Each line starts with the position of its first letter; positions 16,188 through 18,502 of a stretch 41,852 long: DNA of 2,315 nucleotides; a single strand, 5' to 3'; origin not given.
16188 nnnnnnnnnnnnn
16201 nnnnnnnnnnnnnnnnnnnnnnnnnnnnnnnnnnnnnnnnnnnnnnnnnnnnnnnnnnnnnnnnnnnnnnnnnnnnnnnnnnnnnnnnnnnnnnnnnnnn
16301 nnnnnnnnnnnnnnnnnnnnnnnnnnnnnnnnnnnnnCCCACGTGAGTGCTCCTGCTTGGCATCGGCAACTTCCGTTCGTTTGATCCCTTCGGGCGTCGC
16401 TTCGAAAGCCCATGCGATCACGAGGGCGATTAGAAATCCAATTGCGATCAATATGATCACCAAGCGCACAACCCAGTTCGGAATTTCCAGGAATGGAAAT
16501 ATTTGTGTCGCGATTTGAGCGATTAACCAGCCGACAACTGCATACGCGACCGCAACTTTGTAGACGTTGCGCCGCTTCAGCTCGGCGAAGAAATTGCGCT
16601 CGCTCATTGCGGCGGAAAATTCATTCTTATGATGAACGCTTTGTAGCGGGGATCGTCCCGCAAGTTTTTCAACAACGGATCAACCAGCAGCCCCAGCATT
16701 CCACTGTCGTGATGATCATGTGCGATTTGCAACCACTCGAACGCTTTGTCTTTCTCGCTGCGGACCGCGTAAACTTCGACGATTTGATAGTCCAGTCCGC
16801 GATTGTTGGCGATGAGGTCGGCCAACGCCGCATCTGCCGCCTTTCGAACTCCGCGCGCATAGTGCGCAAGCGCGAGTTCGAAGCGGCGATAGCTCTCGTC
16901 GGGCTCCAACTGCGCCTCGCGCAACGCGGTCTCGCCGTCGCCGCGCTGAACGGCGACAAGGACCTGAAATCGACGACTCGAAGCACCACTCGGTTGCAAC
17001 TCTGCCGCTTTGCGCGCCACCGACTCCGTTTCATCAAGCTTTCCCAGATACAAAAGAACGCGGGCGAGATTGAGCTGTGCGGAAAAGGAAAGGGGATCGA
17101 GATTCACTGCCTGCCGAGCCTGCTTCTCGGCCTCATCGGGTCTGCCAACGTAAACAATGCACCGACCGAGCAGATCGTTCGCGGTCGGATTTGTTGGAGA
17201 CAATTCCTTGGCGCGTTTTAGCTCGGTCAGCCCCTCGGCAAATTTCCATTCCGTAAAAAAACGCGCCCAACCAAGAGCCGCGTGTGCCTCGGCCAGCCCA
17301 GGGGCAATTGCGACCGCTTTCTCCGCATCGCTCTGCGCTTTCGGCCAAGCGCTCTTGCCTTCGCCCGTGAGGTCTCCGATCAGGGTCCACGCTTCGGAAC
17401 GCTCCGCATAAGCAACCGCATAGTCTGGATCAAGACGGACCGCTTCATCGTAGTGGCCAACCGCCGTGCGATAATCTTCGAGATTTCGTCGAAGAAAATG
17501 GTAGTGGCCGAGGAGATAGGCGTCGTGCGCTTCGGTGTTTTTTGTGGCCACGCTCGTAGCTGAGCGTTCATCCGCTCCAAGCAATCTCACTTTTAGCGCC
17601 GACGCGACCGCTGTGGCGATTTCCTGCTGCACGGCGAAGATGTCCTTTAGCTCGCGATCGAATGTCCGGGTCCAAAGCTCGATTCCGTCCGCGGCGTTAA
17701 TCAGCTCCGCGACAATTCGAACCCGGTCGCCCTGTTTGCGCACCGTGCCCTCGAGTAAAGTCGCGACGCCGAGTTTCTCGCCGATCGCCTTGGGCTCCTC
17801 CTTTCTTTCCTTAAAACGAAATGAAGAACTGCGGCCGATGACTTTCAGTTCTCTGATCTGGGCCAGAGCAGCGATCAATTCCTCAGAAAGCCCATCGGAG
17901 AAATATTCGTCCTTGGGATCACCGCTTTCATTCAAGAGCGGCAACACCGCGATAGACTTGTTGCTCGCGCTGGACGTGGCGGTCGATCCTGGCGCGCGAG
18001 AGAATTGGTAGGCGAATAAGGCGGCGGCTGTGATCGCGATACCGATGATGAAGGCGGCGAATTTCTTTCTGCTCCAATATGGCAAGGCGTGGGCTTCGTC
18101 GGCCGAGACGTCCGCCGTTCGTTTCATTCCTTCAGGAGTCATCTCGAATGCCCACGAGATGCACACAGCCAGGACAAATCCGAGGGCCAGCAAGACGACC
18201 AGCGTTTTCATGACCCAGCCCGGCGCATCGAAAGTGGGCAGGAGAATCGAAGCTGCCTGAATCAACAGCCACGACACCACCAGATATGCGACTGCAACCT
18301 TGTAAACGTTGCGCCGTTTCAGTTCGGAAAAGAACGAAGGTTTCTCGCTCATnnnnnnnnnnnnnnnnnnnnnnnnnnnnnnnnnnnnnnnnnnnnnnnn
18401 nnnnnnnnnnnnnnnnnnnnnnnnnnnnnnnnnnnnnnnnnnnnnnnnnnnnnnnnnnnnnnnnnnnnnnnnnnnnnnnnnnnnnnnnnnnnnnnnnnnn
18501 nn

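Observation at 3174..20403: Tandem, translationally coupled array of eight membrane-anchored TolB-N-like/TPR paralogs with no output domain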

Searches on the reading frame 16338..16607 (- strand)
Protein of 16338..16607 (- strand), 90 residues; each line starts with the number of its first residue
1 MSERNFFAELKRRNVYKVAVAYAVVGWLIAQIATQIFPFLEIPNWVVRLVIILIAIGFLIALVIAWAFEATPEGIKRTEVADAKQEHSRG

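Call 19: find_related_loci(query=A2, collection=genome_contigs, flank=10000)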
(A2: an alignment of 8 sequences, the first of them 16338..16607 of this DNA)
Query A2 (90 aa) in genome_contigs; peptide patterns used: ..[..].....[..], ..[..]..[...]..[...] (x = any residue, [..] = any of these).
599 stretches matched a pattern (row limit reached: there are more); 565 encode a relative of the query (tblastn E <= 1e-3); the best 80 are kept; 78 distinct loci.
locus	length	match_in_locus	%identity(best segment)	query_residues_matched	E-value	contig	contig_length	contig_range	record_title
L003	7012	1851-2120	94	1-90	2e-53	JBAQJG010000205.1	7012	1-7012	MAG: Chthoniobacterales bacterium isolate MFD06573_ilm_asm_bin11 k127_8930, whole genome shotgun sequence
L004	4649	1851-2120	93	1-90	3e-53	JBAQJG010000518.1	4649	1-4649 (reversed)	MAG: Chthoniobacterales bacterium isolate MFD06573_ilm_asm_bin11 k127_162671, whole genome shotgun sequence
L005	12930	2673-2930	94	5-90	1e-51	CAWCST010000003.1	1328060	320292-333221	MAG: uncultured Verrucomicrobiae bacterium isolate MFD03346.bin.2.98 genome assembly, contig: contig_26237, whole genome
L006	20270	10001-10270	88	1-90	3e-51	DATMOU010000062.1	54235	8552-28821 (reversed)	MAG TPA_asm: Chthoniobacterales bacterium isolate SMAG_U12884 k141_1630501, whole genome shotgun sequence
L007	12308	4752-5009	94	5-90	3e-51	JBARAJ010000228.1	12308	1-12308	MAG: Candidatus Udaeobacter sp. isolate MFD10902_ilm_asm_bin15 k127_253877, whole genome shotgun sequence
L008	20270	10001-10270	89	1-90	3e-50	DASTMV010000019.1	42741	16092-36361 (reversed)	MAG TPA_asm: Candidatus Udaeobacter sp. isolate SMAG_U3843 k141_674419, whole genome shotgun sequence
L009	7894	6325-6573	93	1-83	2e-47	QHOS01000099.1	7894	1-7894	MAG: Verrucomicrobia bacterium isolate AV47 14_0929_09_40cm_scaffold_5991_curated, whole genome shotgun sequence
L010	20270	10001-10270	84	1-90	3e-47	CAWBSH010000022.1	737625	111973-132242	MAG: uncultured Verrucomicrobiae bacterium isolate MFD01872.bin.2.57 genome assembly, contig: contig_21350, whole genome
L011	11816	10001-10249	89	1-83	9e-47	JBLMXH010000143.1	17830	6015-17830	MAG: Nitrospirota bacterium isolate MAG261 PRJNA957066_bin41_renamed_142, whole genome shotgun sequence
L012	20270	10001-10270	78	1-90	1e-46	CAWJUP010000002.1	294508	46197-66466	MAG: uncultured Verrucomicrobiae bacterium isolate MFD09671.bin.1.153 genome assembly, contig: contig_27201, whole genom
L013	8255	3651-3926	84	1-89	5e-46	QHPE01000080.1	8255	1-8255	MAG: Verrucomicrobia bacterium isolate AV36 14_0903_12_20cm_scaffold_14538_curated, whole genome shotgun sequence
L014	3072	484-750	78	1-89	2e-45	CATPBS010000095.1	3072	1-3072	MAG: uncultured Candidatus Udaeobacter sp. isolate COA_Bin_6_6 genome assembly, contig: co_assembly_000000233089, whole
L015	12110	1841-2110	74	1-90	1e-45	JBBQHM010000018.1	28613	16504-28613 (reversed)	MAG: Chthoniobacterales bacterium isolate Co_metawrap_904 Cmw_904_k141_17165234_length_28613_cov_9.4096, whole genome sh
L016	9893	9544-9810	80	1-89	9e-46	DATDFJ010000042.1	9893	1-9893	MAG TPA_asm: Chthoniobacterales bacterium isolate SMAG_U223 k141_476191, whole genome shotgun sequence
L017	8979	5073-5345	80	1-90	2e-45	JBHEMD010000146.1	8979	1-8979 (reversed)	MAG: Chthoniobacterales bacterium isolate S2_bin.50.orig S2_k141_3072643, whole genome shotgun sequence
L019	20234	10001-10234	92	5-82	2e-44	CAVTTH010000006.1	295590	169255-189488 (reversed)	MAG: uncultured Verrucomicrobiae bacterium isolate MFD00822.bin.1.61 genome assembly, contig: contig_64036, whole genome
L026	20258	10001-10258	78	5-90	8e-43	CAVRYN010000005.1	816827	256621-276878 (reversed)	MAG: uncultured Verrucomicrobiae bacterium isolate MFD06085.bin.1.10 genome assembly, contig: contig_28874, whole genome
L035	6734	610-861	81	1-83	9e-42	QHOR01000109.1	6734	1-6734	MAG: Verrucomicrobia bacterium isolate AV48 14_0903_02_30cm_scaffold_16221_curated, whole genome shotgun sequence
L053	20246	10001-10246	79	1-82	7e-41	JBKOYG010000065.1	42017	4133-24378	MAG: Verrucomicrobiota bacterium isolate GB_HAYS_MAG_00067 GB_HAYS_000000837192, whole genome shotgun sequence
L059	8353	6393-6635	75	4-84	6e-40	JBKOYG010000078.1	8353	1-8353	MAG: Verrucomicrobiota bacterium isolate GB_HAYS_MAG_00067 GB_HAYS_000000037770, whole genome shotgun sequence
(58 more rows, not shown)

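Call 23: search_protein_families(library=pfam, proteins=[L026:11770-14082:+, L053:15822-18134:+, L035:2525-4879:+, L007:554-2962:+, L012:3135-5627:+, L019:17198-20234:+, L059:3553-6387:+], max_evalue=0.001)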
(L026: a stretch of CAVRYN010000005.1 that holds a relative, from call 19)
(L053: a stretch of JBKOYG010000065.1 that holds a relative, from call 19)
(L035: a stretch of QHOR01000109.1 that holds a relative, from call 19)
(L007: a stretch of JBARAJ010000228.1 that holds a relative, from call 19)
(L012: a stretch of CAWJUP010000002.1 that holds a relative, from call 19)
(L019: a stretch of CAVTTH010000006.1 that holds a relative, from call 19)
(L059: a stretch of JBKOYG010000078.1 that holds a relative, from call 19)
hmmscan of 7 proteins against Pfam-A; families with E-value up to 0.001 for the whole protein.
L026:11770-14082:+ (770 aa): 2 families
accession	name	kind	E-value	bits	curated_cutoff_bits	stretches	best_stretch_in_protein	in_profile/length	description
PF01979.26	Amidohydro_1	-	2.1e-20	73.7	25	1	655-751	234-344/345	Amidohydrolase family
PF07969.17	Amidohydro_3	-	1.2e-07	32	29.7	0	690-751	406-470/472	Amidohydrolase family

L053:15822-18134:+ (770 aa): 2 families
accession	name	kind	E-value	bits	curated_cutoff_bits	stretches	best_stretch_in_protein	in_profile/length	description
PF01979.26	Amidohydro_1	-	1.2e-19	71.2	25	1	655-750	235-344/345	Amidohydrolase family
PF07969.17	Amidohydro_3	-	7.9e-12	45.8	29.7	2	689-750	406-470/472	Amidohydrolase family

L035:2525-4879:+ (784 aa): 2 families
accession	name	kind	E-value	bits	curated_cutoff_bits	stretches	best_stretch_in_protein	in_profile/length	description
PF01979.26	Amidohydro_1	-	1.6e-16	61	25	1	669-764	235-344/345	Amidohydrolase family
PF07969.17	Amidohydro_3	-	1.3e-10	41.8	29.7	2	402-458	1-54/472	Amidohydrolase family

L007:554-2962:+ (802 aa): 17 families
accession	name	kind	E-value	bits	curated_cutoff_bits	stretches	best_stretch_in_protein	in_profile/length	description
PF14559.12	TPR_19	-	5.7e-12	46.2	25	0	503-554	12-63/68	Tetratricopeptide repeat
PF07719.23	TPR_2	-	1.1e-11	44.3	27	1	516-549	1-34/34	Tetratricopeptide repeat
PF23914.1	TPR_CcmH_CycH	-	3e-11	43.9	42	1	465-548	68-153/158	Cytochrome c-type biogenesis protein H TPR domain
PF13428.12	TPR_14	-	5.1e-11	42.6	23.5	0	517-557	2-42/44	Tetratricopeptide repeat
PF00515.34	TPR_1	-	6.9e-11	41.9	27.8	1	522-549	7-34/34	Tetratricopeptide repeat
PF13181.12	TPR_8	-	7.1e-09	35.6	25.7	0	419-437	15-33/34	Tetratricopeptide repeat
PF13414.12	TPR_11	-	5.1e-08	32.9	26.8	0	419-445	8-34/42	TPR repeat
PF00211.25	Guanylate_cyc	-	6.8e-08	32.8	21.9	1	83-167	88-172/183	Adenylate and Guanylate cyclase catalytic domain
PF13431.12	TPR_17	-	5.1e-07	29.9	24.4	0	513-536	10-33/34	Tetratricopeptide repeat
PF20308.4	TPR-S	-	5.2e-07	30.6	27.6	0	500-543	4-45/102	Tetratricopeptide Repeats-Sensor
PF13424.12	TPR_12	-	4.1e-06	27.3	30.1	0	660-723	9-73/77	Tetratricopeptide repeat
PF13176.12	TPR_7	-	7.2e-06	26.1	27.9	0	521-549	4-34/36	Tetratricopeptide repeat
PF12569.14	NatA_aux_su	-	7.7e-06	25.6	33.3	0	696-756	193-249/515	N-terminal acetyltransferase A, auxiliary subunit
PF13174.12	TPR_6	-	1e-05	26.3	26.3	0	521-547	5-31/33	Tetratricopeptide repeat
PF13371.12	TPR_9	-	3.4e-05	24.2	35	1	495-554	8-67/73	Tetratricopeptide repeat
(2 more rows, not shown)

L012:3135-5627:+ (830 aa): 12 families
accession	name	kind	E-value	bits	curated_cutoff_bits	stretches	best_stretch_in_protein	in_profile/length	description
PF00211.25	Guanylate_cyc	-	3.2e-18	66.4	21.9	1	40-190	9-171/183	Adenylate and Guanylate cyclase catalytic domain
PF07719.23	TPR_2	-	1.2e-11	44.2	27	1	545-576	3-34/34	Tetratricopeptide repeat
PF13424.12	TPR_12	-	8.9e-10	39.1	30.1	2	544-608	4-76/77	Tetratricopeptide repeat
PF14559.12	TPR_19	-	5.7e-09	36.6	25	0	592-637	6-51/68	Tetratricopeptide repeat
PF00515.34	TPR_1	-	7.4e-09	35.5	27.8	1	543-576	1-34/34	Tetratricopeptide repeat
PF13414.12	TPR_11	-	7.6e-09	35.6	26.8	0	554-576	5-27/42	TPR repeat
PF13428.12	TPR_14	-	1.9e-08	34.6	23.5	0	549-581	7-39/44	Tetratricopeptide repeat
PF13181.12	TPR_8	-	1.4e-07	31.6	25.7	0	556-576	14-34/34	Tetratricopeptide repeat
PF13431.12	TPR_17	-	8.5e-06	26.1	24.4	0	454-476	2-24/34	Tetratricopeptide repeat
PF13176.12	TPR_7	-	9.7e-06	25.7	27.9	0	554-576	10-34/36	Tetratricopeptide repeat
PF23914.1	TPR_CcmH_CycH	-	1.3e-05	25.5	42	0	570-671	43-146/158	Cytochrome c-type biogenesis protein H TPR domain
PF13371.12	TPR_9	-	0.0001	22.7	35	0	518-576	4-62/73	Tetratricopeptide repeat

L019:17198-20234:+ (1012 aa): 14 families
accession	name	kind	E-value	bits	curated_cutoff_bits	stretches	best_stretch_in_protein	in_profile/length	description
PF13431.12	TPR_17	-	9.6e-25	85.2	24.4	2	862-894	2-34/34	Tetratricopeptide repeat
PF13414.12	TPR_11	-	2.9e-15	56.1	26.8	1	769-811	5-42/42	TPR repeat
PF07719.23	TPR_2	-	4.9e-13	48.5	27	0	839-871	1-33/34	Tetratricopeptide repeat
PF00515.34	TPR_1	-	2.5e-08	33.8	27.8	0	783-796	21-34/34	Tetratricopeptide repeat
PF00211.25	Guanylate_cyc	-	2.3e-07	31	21.9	1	89-168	91-171/183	Adenylate and Guanylate cyclase catalytic domain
PF13428.12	TPR_14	-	1.4e-06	28.8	23.5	0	910-948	4-42/44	Tetratricopeptide repeat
PF14559.12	TPR_19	-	2.3e-06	28.2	25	0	918-965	2-49/68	Tetratricopeptide repeat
PF04052.18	TolB_N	-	2.7e-06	27.9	22.4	0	258-291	72-106/106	TolB amino-terminal domain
PF17680.6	FlgO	-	1e-05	25.8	22.6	0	614-708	18-115/130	FlgO protein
PF23914.1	TPR_CcmH_CycH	-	3.1e-05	24.3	42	0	886-971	63-151/158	Cytochrome c-type biogenesis protein H TPR domain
PF12895.13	ANAPC3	-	4.1e-05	24.2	27.2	0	912-954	28-69/82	Anaphase-promoting complex, cyclosome, subunit 3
PF13432.12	TPR_16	-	9.4e-05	23.2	32.7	0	912-966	2-56/65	Tetratricopeptide repeat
PF13181.12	TPR_8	-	0.00019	21.8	25.7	0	782-796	20-34/34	Tetratricopeptide repeat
PF20308.4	TPR-S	-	0.00055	20.9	27.6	0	329-432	7-98/102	Tetratricopeptide Repeats-Sensor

L059:3553-6387:+ (944 aa): 15 families
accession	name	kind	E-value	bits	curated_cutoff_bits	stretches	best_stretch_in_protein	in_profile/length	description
PF00069.31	Pkinase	-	3.8e-41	141.7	31.7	1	82-340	6-258/263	Protein kinase domain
PF07714.23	PK_Tyr_Ser-Thr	-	9.7e-24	84.5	23.1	1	94-335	18-251/258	Protein tyrosine and serine/threonine kinase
PF07719.23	TPR_2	-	8.7e-15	54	27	0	624-651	6-33/34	Tetratricopeptide repeat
PF14559.12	TPR_19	-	8.7e-10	39.2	25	0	702-757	6-61/68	Tetratricopeptide repeat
PF13428.12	TPR_14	-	8.8e-09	35.6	23.5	0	622-654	4-36/44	Tetratricopeptide repeat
PF13176.12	TPR_7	-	4.8e-07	29.8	27.9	0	658-686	4-34/36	Tetratricopeptide repeat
PF13181.12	TPR_8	-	5.2e-07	29.8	25.7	0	624-645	6-27/34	Tetratricopeptide repeat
PF00515.34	TPR_1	-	1.7e-06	28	27.8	0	625-651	7-33/34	Tetratricopeptide repeat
PF13371.12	TPR_9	-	2e-05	24.9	35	0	661-730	3-72/73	Tetratricopeptide repeat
PF13431.12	TPR_17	-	2.1e-05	24.9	24.4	0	608-639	2-33/34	Tetratricopeptide repeat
PF23914.1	TPR_CcmH_CycH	-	2.2e-05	24.8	42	0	625-720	56-154/158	Cytochrome c-type biogenesis protein H TPR domain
PF12895.13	ANAPC3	-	3.6e-05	24.4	27.2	0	633-711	3-80/82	Anaphase-promoting complex, cyclosome, subunit 3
PF13424.12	TPR_12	-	0.00031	21.3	30.1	0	626-683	10-75/77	Tetratricopeptide repeat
PF04212.24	MIT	-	0.00059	20.3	30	0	560-610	4-56/66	MIT (microtubule interacting and transport) domain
PF13174.12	TPR_6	-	0.00088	20.2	26.3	0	796-820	3-27/33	Tetratricopeptide repeat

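Call 45: search_protein_families(library=ncbifam, proteins=[L026:11770-14082:+, L059:3553-6387:+], max_evalue=0.001)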
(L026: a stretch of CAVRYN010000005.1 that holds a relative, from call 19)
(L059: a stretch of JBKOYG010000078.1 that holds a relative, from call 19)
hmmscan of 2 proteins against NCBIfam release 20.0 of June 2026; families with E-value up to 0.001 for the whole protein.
L026:11770-14082:+ (770 aa): 42 families (the best 25 are shown)
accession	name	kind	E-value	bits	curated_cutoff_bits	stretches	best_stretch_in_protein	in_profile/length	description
NF051886.1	XaaProDiPepCaul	equivalog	3.5e-30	105.3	500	2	659-752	302-397/398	Xaa-Pro dipeptidase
NF006056.0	PRK08204.1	subfamily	1e-12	47.6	391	2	345-409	5-67/449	hypothetical protein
TIGR01224.1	hutI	equivalog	8.3e-12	44.6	298.15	2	364-409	4-49/377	imidazolonepropionase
NF009060.0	PRK12394.1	equivalog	6.7e-11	41.6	442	2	344-427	4-90/381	metallo-dependent hydrolase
NF011990.0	PRK15446.2-6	subfamily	1.1e-10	40.8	233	2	694-751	329-381/390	alpha-D-ribose 1-methylphosphonate 5-triphosphate diphosphatase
NF002668.0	PRK02382.1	equivalog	5.9e-10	38.4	452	1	347-412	3-60/436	dihydroorotase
NF006689.0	PRK09237.1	equivalog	1.1e-09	37.4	371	1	345-409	5-66/383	amidohydrolase/deacetylase family metallohydrolase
TIGR03178.1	allantoinase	equivalog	1.2e-09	37.5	357.85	1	344-411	1-62/441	allantoinase AllB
NF005557.0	PRK07228.1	equivalog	1.4e-09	37.2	522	1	689-736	335-382/445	5'-deoxyadenosine deaminase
TIGR00857.1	pyrC_multi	subfamily_domain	3.3e-09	36.2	279.05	1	365-412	7-51/412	dihydroorotase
NF006055.0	PRK08203.1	equivalog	5.7e-09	35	532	1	357-409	19-71/455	8-oxoguanine deaminase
NF006688.0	PRK09236.1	equivalog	6.8e-09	35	535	1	345-411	4-65/444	dihydroorotase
TIGR02318.1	phosphono_phnM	equivalog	7.7e-09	34.9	390.55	1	670-751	298-374/376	phosphonate metabolism protein PhnM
NF004701.0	PRK06038.1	equivalog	9.6e-09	34.4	609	1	345-410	6-67/432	N-ethylammeline chlorohydrolase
NF011989.0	PRK15446.2-5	equivalog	1.9e-08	33.5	565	0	654-730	286-360/385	alpha-D-ribose 1-methylphosphonate 5-triphosphate diphosphatase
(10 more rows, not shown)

L059:3553-6387:+ (944 aa): 27 families (the best 25 are shown)
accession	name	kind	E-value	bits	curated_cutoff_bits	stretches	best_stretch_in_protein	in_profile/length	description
NF033483.0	PknB_PASTA_kin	equivalog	8.7e-66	223.1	450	1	82-356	14-278/563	Stk1 family PASTA domain-containing Ser/Thr kinase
NF052427.1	StpK7MSMEG_1200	equivalog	1.6e-43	149.1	900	1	83-362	15-285/601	serine/threonine protein kinase StpK7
NF047741.1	antiphage_MADS6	equivalog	4.9e-38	131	460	2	174-347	298-461/612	methylation-associated defense system protein kinase MAD6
TIGR03903.1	TOMM_kin_cyc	equivalog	7.3e-35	120.2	705.75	1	101-341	4-242/1267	TOMM system kinase/cyclase fusion protein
NF038150.1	lanthi_synth_IV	equivalog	2e-28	99.2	650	1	92-357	206-470/851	class IV lanthionine synthetase LanL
NF009651.0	PRK13184.1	equivalog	2.5e-25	88.6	839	1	83-342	10-286/932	serine/threonine-protein kinase PknD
NF053615.1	SerThrKinAfsKStmc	equivalog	7.3e-25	87.7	1300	1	82-338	20-260/809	protein serine/threonine kinase AfsK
NF033442.0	BREX_PglW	equivalog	6.6e-19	67.2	990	1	83-361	520-784/1391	BREX system serine/threonine kinase PglW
TIGR02917.1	PEP_TPR_lipo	equivalog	2e-13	49.2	312.2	1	532-769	154-377/899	XrtA/PEP-CTERM system TPR-repeat protein PrsT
NF043056.1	T4SS_LegK1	equivalog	2.6e-12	46.1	550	1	102-280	105-283/516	Dot/Icm T4SS effector kinase LegK1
NF038151.1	lanthi_synth_III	equivalog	3.6e-12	45.5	575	1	92-288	237-430/833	class III lanthionine synthetase LanKC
TIGR02521.1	type_IV_pilW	equivalog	5.4e-12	45.8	154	1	559-744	49-226/234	type IV pilus biogenesis/stability protein PilW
NF047558.1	TPR_END_plus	domain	1e-09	38.2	32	1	921-939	37-55/56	TPR end-of-group domain-containing protein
NF040959.1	MamA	equivalog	7.3e-08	32.1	200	1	585-714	72-200/204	magnetosome protein MamA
TIGR03939.1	PGA_TPR_OMP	equivalog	3.1e-07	29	366.65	1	636-759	70-193/800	poly-beta-1,6 N-acetyl-D-glucosamine export porin PgaA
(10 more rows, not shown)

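Call 46: search_protein_representatives(alignment_id=A2)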
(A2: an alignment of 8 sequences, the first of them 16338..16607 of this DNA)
Query: 8 sequences, 90 profile positions. Proteins with E-value up to 0.001 (for the whole library): 18773; up to 1e-10: 12476; up to 1e-30: 491. The best 150 are listed.
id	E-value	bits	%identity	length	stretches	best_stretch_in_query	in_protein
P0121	9.1e-60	214.8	-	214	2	10-87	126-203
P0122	2.1e-56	204.0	-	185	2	2-87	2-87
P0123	3.7e-50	184.0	-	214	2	7-88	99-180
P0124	3.1e-48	177.8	-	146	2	1-87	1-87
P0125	4.1e-47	174.2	-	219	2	2-88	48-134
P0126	1.3e-43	163.0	-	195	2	1-83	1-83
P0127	1.9e-42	159.3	-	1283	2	1-81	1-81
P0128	6.4e-42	157.6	-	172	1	1-89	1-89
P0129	1.0e-41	156.9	-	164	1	1-88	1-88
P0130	1.4e-41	156.5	-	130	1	1-88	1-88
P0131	1.4e-41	156.5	-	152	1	1-89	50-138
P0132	1.6e-41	156.4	-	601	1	1-87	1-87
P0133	1.6e-41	156.3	-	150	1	1-88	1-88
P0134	2.2e-41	155.9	-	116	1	5-89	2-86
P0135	2.9e-41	155.5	-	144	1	1-88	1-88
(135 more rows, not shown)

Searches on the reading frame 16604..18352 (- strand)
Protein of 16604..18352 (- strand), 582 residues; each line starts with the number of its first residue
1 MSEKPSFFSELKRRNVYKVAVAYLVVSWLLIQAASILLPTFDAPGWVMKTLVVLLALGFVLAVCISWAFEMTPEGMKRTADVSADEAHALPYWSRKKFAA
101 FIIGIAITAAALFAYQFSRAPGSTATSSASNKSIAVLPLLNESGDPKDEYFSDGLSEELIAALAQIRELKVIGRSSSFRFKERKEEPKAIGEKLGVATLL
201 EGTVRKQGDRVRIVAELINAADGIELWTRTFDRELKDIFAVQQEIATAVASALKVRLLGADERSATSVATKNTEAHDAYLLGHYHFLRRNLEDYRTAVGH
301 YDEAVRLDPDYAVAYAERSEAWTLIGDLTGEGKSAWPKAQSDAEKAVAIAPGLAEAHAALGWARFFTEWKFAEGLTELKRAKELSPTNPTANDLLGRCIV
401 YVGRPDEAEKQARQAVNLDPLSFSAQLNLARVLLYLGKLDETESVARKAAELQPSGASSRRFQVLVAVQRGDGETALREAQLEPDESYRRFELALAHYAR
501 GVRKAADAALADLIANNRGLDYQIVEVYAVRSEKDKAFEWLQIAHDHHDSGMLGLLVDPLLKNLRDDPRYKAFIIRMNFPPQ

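Call 4: search_protein_families(library=pfam, proteins=[window:16604-18352:-], max_evalue=0.01)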
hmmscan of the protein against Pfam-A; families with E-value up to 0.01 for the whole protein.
window:16604-18352:- (582 aa): 10 families
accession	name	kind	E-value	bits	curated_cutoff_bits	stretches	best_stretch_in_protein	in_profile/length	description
PF07719.23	TPR_2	-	1.1e-09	38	27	0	393-420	5-32/34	Tetratricopeptide repeat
PF13431.12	TPR_17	-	1.3e-09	38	24.4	0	413-441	3-31/34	Tetratricopeptide repeat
PF13414.12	TPR_11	-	3.9e-09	36.5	26.8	1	292-317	8-33/42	TPR repeat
PF00515.34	TPR_1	-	2e-07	30.9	27.8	0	289-311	12-34/34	Tetratricopeptide repeat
PF13181.12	TPR_8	-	1e-06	28.8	25.7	0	425-454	3-32/34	Tetratricopeptide repeat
PF13432.12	TPR_16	-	4.9e-06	27.3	32.7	1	401-456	9-64/65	Tetratricopeptide repeat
PF13428.12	TPR_14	-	1.2e-05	25.9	23.5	0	394-431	6-43/44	Tetratricopeptide repeat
PF14559.12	TPR_19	-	4.6e-05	24.1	25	0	403-451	5-53/68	Tetratricopeptide repeat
PF23914.1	TPR_CcmH_CycH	-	4.8e-05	23.7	42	1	386-477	47-141/158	Cytochrome c-type biogenesis protein H TPR domain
PF12895.13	ANAPC3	-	0.00027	21.6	27.2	0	380-447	14-80/82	Anaphase-promoting complex, cyclosome, subunit 3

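Call 5: search_protein_families(library=ncbifam, proteins=[window:16604-18352:-], max_evalue=0.01)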
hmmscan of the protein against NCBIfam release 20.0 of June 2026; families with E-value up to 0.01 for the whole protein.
window:16604-18352:- (582 aa): 11 families
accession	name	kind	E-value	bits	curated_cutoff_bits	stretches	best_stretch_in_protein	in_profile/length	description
TIGR04510.1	mod_pep_cyc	subfamily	4.8e-12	45.2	400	2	188-318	308-438/814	putative peptide modification system cyclase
TIGR02917.1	PEP_TPR_lipo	equivalog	1.1e-11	43.4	312.2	1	337-510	142-318/899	XrtA/PEP-CTERM system TPR-repeat protein PrsT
TIGR02521.1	type_IV_pilW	equivalog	1.4e-08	34.5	154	2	292-467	45-213/234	type IV pilus biogenesis/stability protein PilW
NF007540.1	PRK10153.1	equivalog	3.8e-08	32.6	400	1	86-319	161-385/516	lysine decarboxylation/transport transcriptional activator CadC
NF047558.1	TPR_END_plus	domain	1e-07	31.8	32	1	527-574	8-55/56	TPR end-of-group domain-containing protein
NF033762.1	social_mot_Tgl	equivalog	1.5e-07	31.1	225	1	339-442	50-155/252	social motility TPR repeat lipoprotein Tgl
NF040959.1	MamA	equivalog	3.5e-06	26.6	200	1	354-478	71-194/204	magnetosome protein MamA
NF008391.2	PRK11189.1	equivalog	0.00012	21.7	250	0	338-414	83-158/297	lipoprotein NlpI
TIGR03939.1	PGA_TPR_OMP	equivalog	0.0005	18.4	366.65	1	374-468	414-508/800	poly-beta-1,6 N-acetyl-D-glucosamine export porin PgaA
NF009037.0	PRK12370.1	equivalog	0.00074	18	589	1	192-448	178-431/553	HilA/EilA family virulence transcriptional regulator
NF033920.0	C39_PA2778_fam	equivalog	0.0017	17.8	150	0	372-454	173-255/255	PA2778 family cysteine peptidase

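Call 53: search_protein_families(library=padloc, proteins=[window:16604-18352:-], max_evalue=0.001)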
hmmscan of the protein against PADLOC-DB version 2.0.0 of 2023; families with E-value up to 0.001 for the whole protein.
window:16604-18352:- (582 aa): 0 families
